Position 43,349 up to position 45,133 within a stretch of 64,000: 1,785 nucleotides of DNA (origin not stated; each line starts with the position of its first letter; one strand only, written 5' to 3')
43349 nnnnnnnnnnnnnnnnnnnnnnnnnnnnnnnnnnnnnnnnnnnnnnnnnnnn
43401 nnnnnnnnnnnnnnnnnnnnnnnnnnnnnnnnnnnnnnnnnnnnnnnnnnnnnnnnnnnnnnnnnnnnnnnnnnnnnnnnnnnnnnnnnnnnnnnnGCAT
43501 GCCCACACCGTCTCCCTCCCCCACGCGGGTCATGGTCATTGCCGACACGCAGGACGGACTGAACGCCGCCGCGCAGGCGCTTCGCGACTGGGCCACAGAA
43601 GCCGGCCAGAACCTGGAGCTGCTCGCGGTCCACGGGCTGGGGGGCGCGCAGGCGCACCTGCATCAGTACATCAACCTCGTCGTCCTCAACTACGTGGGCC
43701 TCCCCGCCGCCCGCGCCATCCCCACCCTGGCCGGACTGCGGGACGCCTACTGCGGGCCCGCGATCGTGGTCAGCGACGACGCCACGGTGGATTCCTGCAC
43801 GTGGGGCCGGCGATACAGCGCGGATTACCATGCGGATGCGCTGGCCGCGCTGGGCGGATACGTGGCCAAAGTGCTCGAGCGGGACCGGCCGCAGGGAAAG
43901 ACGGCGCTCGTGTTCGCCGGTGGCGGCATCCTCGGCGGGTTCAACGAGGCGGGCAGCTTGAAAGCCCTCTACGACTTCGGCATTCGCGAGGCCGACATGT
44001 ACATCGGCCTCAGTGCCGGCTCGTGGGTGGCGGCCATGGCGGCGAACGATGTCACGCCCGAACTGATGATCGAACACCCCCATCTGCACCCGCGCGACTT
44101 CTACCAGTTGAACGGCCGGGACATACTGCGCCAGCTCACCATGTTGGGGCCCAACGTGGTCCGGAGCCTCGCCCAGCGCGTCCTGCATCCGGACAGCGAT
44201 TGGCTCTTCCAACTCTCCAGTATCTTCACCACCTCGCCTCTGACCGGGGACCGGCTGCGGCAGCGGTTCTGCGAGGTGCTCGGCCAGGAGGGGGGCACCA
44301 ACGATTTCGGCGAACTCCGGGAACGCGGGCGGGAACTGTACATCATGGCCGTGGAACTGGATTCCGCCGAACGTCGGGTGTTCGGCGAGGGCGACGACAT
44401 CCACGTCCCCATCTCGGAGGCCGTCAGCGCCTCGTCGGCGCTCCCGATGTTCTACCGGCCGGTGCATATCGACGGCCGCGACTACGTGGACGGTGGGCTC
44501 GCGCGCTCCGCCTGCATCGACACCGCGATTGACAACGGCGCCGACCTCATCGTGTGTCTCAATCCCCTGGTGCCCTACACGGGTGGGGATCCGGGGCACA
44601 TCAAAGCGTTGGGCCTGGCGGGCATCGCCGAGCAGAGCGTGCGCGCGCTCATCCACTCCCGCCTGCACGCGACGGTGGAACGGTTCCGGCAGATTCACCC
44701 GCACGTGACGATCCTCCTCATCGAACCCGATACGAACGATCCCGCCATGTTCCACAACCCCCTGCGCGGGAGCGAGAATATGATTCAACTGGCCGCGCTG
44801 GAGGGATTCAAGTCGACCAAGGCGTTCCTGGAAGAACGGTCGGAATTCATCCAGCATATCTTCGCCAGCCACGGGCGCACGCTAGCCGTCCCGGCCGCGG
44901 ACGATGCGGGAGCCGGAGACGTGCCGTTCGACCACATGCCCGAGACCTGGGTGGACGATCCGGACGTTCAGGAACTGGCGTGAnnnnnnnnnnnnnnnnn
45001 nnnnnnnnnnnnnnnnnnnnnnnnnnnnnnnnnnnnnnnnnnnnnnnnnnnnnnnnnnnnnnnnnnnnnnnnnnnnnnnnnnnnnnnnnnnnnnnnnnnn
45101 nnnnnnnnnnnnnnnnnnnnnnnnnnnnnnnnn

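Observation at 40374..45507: Extended RNA-repair-like operon: receiver, tandem zinc-ribbon membrane protein, archease, RtcB, pseudo-receiver patatin phospholipase, macro domain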

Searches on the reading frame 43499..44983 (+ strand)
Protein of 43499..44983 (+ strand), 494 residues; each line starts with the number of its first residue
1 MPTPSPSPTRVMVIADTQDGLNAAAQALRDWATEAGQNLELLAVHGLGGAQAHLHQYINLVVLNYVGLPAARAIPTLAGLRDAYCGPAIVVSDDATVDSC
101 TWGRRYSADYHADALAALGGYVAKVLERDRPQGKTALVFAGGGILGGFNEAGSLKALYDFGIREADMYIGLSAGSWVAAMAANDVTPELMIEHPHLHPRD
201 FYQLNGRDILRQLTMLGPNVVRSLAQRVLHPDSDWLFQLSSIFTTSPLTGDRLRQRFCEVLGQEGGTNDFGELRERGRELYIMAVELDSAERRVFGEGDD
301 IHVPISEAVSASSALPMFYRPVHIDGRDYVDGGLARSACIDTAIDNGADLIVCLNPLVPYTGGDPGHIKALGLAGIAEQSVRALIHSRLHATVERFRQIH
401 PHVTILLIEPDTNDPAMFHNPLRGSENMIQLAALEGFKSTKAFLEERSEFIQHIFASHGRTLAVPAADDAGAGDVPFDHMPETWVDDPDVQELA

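Call 3: search_protein_families(library=pfam, proteins=[window:43499-44983:+], max_evalue=0.01)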
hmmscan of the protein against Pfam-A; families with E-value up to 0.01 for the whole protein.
window:43499-44983:+ (494 aa): 1 family
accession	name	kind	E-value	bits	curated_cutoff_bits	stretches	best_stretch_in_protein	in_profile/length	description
PF01734.28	Patatin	-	2.8e-21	77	27.7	1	137-343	1-190/191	Patatin-like phospholipase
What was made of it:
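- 43907..44527 (+): Patatin-like phospholipase domain (residues 137-343) of the 494-aa protein 43499-44983; Ser172 at 44012-44014, Asp331 at 44489-44491. PF01734, 77 bits (call 3).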

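Call 5: find_homologous_proteins(query=window:43499-44983:+, max_evalue=0.00001)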
Query window:43499-44983:+ (494 aa): 44 proteins with E <= 0.00001 among 8000 candidates.
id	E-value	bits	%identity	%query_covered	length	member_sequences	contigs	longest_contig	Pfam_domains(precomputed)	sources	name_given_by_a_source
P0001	0.0e+0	1100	100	98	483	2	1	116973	PF01734.28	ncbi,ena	-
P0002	9.3e-226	768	69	99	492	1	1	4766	PF01734.28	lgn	-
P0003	1.5e-222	758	68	99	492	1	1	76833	PF01734.28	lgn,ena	-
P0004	2.3e-217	741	70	94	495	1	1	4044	PF01734.28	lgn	-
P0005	4.3e-199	681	65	94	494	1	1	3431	PF01734.28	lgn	-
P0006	4.1e-197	674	63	96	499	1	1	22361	PF01734.28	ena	-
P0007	4.1e-153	529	52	93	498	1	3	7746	PF01734.28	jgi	jgi:NTE family protein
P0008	4.4e-152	525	50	98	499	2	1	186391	PF01734.28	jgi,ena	-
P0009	1.4e-150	520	51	93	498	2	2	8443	PF01734.28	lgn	-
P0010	6.3e-149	515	50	92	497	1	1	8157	PF01734.28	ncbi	-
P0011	1.9e-147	510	51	93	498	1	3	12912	PF01734.28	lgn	-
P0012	1.3e-146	507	49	95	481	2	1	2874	PF01734.28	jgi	-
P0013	2.8e-146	506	49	94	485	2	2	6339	PF01734.28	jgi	jgi:predicted acylesterase/phospholipase RssA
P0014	9.1e-146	505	51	93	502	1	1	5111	PF01734.28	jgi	jgi:predicted acylesterase/phospholipase RssA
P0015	5.6e-145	502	50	95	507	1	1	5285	PF01734.28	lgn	-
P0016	4.5e-144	499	48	93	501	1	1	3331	PF01734.28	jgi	jgi:NTE family protein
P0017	2.1e-143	497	51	93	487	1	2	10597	PF01734.28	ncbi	-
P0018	2.6e-143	497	50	93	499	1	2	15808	PF01734.28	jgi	jgi:predicted acylesterase/phospholipase RssA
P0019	5.8e-143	495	48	94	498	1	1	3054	PF01734.28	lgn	-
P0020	2.2e-142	493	48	93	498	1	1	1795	PF01734.28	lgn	-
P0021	2.3e-141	490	49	93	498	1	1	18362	PF01734.28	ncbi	-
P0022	3.2e-141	490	51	95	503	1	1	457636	PF01734.28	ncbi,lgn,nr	ncbi:MAG: hypothetical protein KatS3mg102_1238 [Planctomycetota bacterium]|nr:MAG: hypothetical prot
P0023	2.1e-140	487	47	95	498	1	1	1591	PF01734.28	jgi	jgi:predicted acylesterase/phospholipase RssA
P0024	9.3e-140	485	48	93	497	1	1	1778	PF01734.28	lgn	-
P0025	1.3e-138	481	47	97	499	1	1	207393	PF01734.28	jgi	-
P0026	1.5e-137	478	47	95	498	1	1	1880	PF01734.28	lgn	-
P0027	2.4e-136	474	49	93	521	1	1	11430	PF01734.28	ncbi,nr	ncbi:MAG: hypothetical protein D6776_06620 [Planctomycetota bacterium]|nr:MAG: hypothetical protein 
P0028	1.9e-133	464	48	98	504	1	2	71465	PF01734.28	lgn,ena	-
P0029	7.5e-121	422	43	97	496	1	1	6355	PF01734.28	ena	-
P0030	5.6e-51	192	35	72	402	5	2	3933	PF01734.28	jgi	-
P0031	1.4e-49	187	36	67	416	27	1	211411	PF01734.28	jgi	jgi:predicted acylesterase/phospholipase RssA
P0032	3.7e-48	183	36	64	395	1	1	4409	PF01734.28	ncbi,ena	-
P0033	7.2e-47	178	35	68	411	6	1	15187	PF01734.28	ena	-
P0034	1.0e-45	175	35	66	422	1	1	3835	PF01734.28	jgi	-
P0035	2.0e-45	174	35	66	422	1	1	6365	PF01734.28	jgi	-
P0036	3.1e-45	173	35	66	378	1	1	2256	PF01734.28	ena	-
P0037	1.9e-44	170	35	70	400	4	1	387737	PF01734.28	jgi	jgi:NTE family protein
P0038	1.6e-43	167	35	67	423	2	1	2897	PF01734.28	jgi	jgi:NTE family protein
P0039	1.1e-38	151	35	67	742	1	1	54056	PF01734.28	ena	-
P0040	1.2e-36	145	30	71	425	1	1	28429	PF01734.28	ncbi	-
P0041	3.4e-36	143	31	67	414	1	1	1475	PF01734.28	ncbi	-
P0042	1.0e-32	132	32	65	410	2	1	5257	PF01734.28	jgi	jgi:NTE family protein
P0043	1.4e-22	98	32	50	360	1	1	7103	PF01734.28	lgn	-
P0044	4.2e-10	57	28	54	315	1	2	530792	PF01734.28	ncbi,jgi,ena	jgi:NTE family protein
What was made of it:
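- Closest known: Bacterial patatin-like phospholipases. Different: The family is small: 29 clusters at 90% identity (call 5).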

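Call 10: find_related_loci(query=A1, collection=genome_contigs, flank=10000)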
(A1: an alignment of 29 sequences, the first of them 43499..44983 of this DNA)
Query A1 (494 aa) in genome_contigs; peptide patterns used: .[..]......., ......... (x = any residue, [..] = any of these).
141 stretches matched a pattern; 6 encode a relative of the query (tblastn E <= 1e-3); 6 distinct loci.
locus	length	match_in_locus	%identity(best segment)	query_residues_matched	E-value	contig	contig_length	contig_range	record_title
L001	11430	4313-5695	49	10-469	3e-141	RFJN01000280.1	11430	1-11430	MAG: Planctomycetota bacterium isolate J103 k99_501750, whole genome shotgun sequence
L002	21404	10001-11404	51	3-469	4e-141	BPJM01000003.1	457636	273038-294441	MAG: Planctomycetota bacterium KatS3mg102 DNA, contig_14065, whole genome shotgun sequence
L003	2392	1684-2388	43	4-237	2e-62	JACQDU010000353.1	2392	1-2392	MAG: bacterium isolate NC_groundwater_1003_Pr1_S-0.65um_70_8 Montesol18_Sp65_coassembly_scaffold_751778, whole genome sh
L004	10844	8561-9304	27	136-353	3e-10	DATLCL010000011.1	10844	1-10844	MAG TPA_asm: Aeromicrobium sp. isolate SMAG_U14323 k141_5243498, whole genome shotgun sequence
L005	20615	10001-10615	28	135-341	1e-8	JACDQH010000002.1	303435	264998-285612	MAG: Rickettsiaceae bacterium H1 Scaffold_2, whole genome shotgun sequence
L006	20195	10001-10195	34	279-343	4e-6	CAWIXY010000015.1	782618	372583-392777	MAG: uncultured Actinomycetes bacterium isolate MFD05747.bin.2.167 genome assembly, contig: contig_875, whole genome sho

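Call 11: find_related_loci(query=A1, collection=metagenome_contigs, flank=10000)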
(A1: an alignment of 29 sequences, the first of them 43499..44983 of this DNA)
Query A1 (494 aa) in metagenome_contigs; peptide patterns used: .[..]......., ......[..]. (x = any residue, [..] = any of these).
321 stretches matched a pattern; 7 encode a relative of the query (tblastn E <= 1e-3); 7 distinct loci.
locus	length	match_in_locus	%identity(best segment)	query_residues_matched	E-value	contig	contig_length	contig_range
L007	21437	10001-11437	50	10-493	3e-156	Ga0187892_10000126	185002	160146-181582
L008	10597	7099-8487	51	10-469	2e-140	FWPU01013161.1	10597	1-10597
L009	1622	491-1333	36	153-422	1e-32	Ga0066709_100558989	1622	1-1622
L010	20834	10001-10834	28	137-396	7e-12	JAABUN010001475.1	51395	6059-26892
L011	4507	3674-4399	27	137-382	6e-11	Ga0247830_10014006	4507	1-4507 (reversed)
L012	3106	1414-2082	28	137-356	6e-11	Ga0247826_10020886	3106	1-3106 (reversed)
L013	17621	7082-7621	24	124-353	7e-10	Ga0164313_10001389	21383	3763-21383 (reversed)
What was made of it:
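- Tried and rejected: The genome and metagenome scans with the patatin alignment returned few loci: 6 and 7, of which 3 and 2 were full-family members (calls 10, 11).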

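Call 12: find_encoding_contigs(protein=P0003, flank=10000, max_places=2)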
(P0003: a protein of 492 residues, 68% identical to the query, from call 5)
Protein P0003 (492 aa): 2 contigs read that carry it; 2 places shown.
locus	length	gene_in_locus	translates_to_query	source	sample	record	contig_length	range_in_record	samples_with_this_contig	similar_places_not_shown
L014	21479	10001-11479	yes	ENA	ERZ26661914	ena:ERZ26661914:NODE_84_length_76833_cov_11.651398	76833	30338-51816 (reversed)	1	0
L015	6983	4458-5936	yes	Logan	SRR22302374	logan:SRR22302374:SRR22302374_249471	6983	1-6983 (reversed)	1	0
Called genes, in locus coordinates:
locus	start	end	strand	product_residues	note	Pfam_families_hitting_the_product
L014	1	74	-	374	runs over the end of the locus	PF00657:Lipase_GDSL (faint), PF13472:Lipase_GDSL_2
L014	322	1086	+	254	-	PF06181:Urate_ox_N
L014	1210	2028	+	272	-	PF13620:CarboxypepD_reg (weak)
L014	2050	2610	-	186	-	PF00857:Isochorismatase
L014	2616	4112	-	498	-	-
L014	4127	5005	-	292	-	PF03331:LpxC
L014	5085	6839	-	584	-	PF01019:G_glu_transpept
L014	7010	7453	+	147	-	PF00072:Response_reg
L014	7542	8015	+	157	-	-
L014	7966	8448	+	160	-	PF01951:Archease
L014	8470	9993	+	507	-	PF01139:RtcB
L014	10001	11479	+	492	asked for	PF01734:Patatin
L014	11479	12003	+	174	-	PF01661:Macro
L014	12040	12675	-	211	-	PF27271:AF_1327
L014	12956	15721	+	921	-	-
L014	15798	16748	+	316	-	PF00850:Hist_deacetyl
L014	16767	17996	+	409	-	PF13433:Peripla_BP_5, PF13458:Peripla_BP_6, PF01094:ANF_receptor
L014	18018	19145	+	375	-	PF02653:BPD_transp_2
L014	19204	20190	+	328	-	PF02653:BPD_transp_2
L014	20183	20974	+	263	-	PF00005:ABC_tran, PF13304:AAA_21 (faint), PF12399:BCA_ABC_TP_C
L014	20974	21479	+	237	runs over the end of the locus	PF00005:ABC_tran, PF13304:AAA_21 (faint)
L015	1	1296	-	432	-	?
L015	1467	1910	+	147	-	PF00072:Response_reg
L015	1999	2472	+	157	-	-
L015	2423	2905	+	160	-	PF01951:Archease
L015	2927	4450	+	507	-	PF01139:RtcB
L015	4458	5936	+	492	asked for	PF01734:Patatin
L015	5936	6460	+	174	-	PF01661:Macro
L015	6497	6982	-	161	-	?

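Call 13: find_encoding_contigs(protein=P0006, flank=10000, max_places=2)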
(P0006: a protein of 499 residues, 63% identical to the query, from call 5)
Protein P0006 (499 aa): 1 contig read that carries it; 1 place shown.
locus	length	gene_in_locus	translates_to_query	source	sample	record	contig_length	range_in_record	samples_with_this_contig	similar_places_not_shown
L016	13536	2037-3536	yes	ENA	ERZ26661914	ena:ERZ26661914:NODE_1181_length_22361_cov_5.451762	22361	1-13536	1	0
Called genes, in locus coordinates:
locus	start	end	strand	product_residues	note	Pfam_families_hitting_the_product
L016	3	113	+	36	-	?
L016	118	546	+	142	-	PF01951:Archease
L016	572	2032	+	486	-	PF01139:RtcB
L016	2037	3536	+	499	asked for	PF01734:Patatin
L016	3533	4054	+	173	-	PF01661:Macro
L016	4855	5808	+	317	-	PF00850:Hist_deacetyl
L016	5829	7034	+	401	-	PF13433:Peripla_BP_5, PF13458:Peripla_BP_6, PF01094:ANF_receptor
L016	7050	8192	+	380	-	PF02653:BPD_transp_2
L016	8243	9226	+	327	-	PF02653:BPD_transp_2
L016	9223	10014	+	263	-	PF00005:ABC_tran, PF13304:AAA_21 (faint), PF12399:BCA_ABC_TP_C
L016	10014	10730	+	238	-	PF13555:AAA_29 (weak), PF00005:ABC_tran, PF13304:AAA_21 (faint)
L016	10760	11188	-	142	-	-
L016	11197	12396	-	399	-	PF01656:CbiA, PF02374:ArsA_ATPase, PF10609:ParA (weak), PF13614:AAA_31, PF20720:nSTAND3 (weak)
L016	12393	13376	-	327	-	PF00142:Fer4_NifH (weak), PF01656:CbiA, PF02374:ArsA_ATPase, PF09140:MipZ (faint), PF10609:ParA, PF13614:AAA_31, PF20720:nSTAND3 (faint)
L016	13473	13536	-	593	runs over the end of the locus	PF05524:PEP-utilisers_N, PF00391:PEP-utilizers, PF02896:PEP-utilizers_C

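Call 14: find_encoding_contigs(protein=P0025, flank=10000, max_places=2)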
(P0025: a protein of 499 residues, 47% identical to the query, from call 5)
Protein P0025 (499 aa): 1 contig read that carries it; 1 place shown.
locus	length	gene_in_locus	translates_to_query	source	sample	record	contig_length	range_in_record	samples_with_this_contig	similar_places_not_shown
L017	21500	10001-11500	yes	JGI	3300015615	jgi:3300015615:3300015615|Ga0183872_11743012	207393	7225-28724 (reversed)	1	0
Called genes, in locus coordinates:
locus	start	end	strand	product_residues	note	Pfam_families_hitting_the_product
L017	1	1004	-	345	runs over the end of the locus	PF17820:PDZ_6 (weak)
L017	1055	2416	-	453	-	PF13365:Trypsin_2, PF13180:PDZ_2, PF17820:PDZ_6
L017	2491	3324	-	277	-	-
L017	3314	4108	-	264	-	PF07638:Sigma70_ECF, PF04542:Sigma70_r2, PF08281:Sigma70_r4_2, PF04545:Sigma70_r4 (weak)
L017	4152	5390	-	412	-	-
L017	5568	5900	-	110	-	-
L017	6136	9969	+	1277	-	PF14312:FG-GAP_2 (faint), PF17803:Cadherin_4 (weak), PF17892:Cadherin_5, PF17963:Big_9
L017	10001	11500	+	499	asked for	PF01734:Patatin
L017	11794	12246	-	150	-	PF07635:PSCyt1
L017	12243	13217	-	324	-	PF00034:Cytochrom_C (faint), PF13442:Cytochrome_CBB3 (faint)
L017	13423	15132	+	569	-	PF13600:DUF4140, PF13598:DUF4139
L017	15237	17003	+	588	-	PF02636:Methyltransf_28, PF08241:Methyltransf_11 (faint)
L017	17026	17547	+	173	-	PF00571:CBS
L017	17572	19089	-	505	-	PF00072:Response_reg, PF00158:Sigma54_activat, PF14532:Sigma54_activ_2, PF00004:AAA (faint), PF07728:AAA_5, PF25601:AAA_lid_14, PF02954:HTH_8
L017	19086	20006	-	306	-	PF00512:HisKA, PF02518:HATPase_c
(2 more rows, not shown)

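Call 15: find_encoding_contigs(protein=P0028, flank=10000, max_places=2)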
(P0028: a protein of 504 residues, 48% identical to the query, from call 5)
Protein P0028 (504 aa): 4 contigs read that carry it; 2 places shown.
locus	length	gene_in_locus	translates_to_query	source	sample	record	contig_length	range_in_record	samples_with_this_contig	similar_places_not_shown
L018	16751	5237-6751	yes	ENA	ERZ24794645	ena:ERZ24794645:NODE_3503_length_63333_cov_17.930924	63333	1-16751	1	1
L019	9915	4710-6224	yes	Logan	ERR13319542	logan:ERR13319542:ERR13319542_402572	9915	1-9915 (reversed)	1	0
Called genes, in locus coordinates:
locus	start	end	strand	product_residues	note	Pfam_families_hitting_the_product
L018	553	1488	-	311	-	PF13646:HEAT_2 (weak), PF00595:PDZ (weak), PF17820:PDZ_6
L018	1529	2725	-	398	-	PF13365:Trypsin_2, PF13180:PDZ_2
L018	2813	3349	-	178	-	-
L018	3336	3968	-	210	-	PF07638:Sigma70_ECF (weak), PF04542:Sigma70_r2, PF08281:Sigma70_r4_2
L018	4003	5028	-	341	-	-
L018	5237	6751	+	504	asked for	PF01734:Patatin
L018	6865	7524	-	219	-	PF02517:Rce1-like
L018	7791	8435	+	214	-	PF04542:Sigma70_r2 (faint), PF08281:Sigma70_r4_2, PF04545:Sigma70_r4 (weak)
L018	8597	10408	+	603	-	-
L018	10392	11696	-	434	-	PF13243:SQHop_cyclase_C (faint)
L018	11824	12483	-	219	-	PF09835:DUF2062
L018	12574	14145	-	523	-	PF03349:Toluene_X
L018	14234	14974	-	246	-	PF00702:Hydrolase (faint), PF06888:Put_Phosphatase (faint), PF12710:HAD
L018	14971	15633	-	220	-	-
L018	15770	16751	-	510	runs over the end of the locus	-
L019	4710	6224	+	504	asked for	PF01734:Patatin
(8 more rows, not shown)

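Call 23: list_cluster_members(proteins=[P0001, P0045, P0003, P0006])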
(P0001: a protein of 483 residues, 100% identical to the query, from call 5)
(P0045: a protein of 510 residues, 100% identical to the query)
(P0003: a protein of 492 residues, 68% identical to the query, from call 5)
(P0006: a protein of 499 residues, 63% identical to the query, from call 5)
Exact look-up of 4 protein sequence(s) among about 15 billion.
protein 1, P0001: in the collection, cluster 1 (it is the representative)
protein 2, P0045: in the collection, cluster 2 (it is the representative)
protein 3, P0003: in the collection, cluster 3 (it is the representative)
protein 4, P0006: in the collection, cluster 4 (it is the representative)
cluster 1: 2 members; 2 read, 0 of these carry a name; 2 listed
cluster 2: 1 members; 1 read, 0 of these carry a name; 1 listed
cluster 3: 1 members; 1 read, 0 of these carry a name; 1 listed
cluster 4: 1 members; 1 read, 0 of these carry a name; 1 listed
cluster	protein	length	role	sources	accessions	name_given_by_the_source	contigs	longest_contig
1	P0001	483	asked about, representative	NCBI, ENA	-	-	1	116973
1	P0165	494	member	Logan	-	-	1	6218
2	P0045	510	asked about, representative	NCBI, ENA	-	-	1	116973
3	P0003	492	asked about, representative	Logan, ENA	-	-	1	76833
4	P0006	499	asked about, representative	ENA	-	-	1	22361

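Call 30: search_solved_structures(query=A1, max_evalue=0.01)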
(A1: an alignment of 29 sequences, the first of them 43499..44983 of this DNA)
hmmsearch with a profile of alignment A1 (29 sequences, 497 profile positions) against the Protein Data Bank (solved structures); distinct sequences matched with E-value up to 0.01: 1.
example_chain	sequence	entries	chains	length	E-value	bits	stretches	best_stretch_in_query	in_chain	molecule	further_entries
5fqu_A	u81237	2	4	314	2e-14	56.6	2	307-357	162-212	PATATIN-LIKE PROTEIN, PLPD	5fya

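Call 31: search_protein_families(library=padloc, proteins=[window:43499-44983:+], max_evalue=0.01)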
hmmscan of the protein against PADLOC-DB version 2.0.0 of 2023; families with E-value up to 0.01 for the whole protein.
window:43499-44983:+ (494 aa): 2 families
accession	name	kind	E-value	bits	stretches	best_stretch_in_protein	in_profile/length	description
PDLC00758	Effector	-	1.7e-07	28.9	1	137-334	9-183/331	Phospholipase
PDLC00757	Effector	-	0.00035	18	1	166-335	45-189/331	Phospholipase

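Call 32: search_protein_families(library=ncbifam, proteins=[window:43499-44983:+], max_evalue=0.001)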
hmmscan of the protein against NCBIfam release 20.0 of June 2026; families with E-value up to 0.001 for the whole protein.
window:43499-44983:+ (494 aa): 2 families
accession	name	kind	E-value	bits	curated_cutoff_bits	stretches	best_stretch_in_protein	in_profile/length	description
NF043045.1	T4SS_VpdC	equivalog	6.9e-10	37.6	1000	1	277-339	440-502/880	Dot/Icm T4SS effector VpdC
NF007623.0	PRK10279.1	equivalog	0.00014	21.2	272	0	281-353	110-177/301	patatin-like phospholipase RssA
